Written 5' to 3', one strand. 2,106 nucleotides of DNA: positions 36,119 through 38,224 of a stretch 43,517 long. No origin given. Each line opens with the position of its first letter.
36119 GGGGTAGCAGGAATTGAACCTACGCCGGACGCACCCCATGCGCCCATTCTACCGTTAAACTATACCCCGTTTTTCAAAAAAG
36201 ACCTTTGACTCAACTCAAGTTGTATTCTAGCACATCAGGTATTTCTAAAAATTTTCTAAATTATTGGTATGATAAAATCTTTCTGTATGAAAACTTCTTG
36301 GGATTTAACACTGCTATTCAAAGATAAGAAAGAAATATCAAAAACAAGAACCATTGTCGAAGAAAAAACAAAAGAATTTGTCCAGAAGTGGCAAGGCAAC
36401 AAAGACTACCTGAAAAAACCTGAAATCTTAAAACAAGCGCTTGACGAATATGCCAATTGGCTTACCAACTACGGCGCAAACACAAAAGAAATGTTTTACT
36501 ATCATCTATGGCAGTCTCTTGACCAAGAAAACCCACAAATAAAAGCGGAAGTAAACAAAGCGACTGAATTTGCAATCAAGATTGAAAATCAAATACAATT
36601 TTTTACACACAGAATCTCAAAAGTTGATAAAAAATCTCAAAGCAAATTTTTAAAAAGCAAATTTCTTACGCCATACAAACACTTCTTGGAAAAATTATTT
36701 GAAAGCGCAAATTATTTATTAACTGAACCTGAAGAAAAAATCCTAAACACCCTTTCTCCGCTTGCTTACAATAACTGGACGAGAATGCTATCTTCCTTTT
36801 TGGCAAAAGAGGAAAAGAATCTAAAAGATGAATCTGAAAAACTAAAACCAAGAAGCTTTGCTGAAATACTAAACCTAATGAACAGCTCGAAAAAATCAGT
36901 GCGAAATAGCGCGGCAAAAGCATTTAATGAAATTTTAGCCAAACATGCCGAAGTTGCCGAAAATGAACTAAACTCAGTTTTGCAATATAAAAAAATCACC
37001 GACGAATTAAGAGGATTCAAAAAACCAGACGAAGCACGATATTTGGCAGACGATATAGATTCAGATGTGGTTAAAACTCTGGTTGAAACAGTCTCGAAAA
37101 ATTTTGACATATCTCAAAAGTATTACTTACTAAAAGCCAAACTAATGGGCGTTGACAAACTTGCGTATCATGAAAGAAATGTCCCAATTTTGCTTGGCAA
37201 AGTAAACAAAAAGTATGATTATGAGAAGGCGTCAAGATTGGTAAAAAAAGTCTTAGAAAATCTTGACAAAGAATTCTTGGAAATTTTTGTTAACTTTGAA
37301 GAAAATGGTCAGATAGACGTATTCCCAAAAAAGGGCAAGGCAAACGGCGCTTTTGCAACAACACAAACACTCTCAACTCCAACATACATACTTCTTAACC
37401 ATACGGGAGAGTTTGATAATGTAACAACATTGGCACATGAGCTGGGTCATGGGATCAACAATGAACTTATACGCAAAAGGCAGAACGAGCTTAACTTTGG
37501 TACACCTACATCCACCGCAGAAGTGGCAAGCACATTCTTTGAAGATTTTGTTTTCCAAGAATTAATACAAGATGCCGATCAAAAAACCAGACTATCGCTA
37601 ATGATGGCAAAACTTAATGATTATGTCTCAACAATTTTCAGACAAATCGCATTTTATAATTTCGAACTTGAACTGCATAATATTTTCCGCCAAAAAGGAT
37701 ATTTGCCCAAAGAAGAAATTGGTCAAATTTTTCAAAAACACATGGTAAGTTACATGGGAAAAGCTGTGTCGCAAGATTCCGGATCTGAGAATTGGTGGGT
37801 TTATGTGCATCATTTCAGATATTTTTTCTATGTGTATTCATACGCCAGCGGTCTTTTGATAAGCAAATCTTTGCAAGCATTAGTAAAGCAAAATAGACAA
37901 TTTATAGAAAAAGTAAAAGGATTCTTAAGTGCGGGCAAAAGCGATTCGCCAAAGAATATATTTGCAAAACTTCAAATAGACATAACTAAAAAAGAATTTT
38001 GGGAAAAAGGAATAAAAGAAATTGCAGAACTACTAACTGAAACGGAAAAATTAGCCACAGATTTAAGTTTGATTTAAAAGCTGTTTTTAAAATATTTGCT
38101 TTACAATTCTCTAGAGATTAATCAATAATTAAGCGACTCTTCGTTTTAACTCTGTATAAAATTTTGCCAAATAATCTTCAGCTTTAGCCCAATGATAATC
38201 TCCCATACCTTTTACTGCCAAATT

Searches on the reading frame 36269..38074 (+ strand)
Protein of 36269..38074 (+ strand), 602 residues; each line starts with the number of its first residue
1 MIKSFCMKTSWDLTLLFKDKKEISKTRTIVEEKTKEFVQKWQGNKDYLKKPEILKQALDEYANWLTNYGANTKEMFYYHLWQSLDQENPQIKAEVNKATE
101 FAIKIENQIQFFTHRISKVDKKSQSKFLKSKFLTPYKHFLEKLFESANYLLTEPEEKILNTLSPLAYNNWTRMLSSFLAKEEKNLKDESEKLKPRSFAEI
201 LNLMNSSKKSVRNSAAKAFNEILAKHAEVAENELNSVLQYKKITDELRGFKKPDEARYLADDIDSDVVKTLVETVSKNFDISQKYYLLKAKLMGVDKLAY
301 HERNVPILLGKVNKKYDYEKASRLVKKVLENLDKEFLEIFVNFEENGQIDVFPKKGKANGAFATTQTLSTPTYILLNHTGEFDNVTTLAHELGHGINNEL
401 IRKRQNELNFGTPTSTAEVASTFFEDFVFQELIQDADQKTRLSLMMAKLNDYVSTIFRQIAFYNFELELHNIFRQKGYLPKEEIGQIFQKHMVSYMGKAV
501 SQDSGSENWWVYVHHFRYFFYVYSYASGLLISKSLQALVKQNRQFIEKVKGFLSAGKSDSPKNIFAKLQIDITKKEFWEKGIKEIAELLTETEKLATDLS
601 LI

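Call 74: search_protein_families(library=pfam, proteins=[window:36269-38074:+], max_evalue=0.00001)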
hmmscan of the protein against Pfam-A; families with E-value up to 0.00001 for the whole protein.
window:36269-38074:+ (602 aa): 2 families
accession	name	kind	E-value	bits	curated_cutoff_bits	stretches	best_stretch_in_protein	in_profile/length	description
PF01432.26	Peptidase_M3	-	9.6e-35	121.2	27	1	203-582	2-455/457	Peptidase family M3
PF08439.15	Peptidase_M3_N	-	5.7e-10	39.7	25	1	117-173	3-60/70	Oligopeptidase F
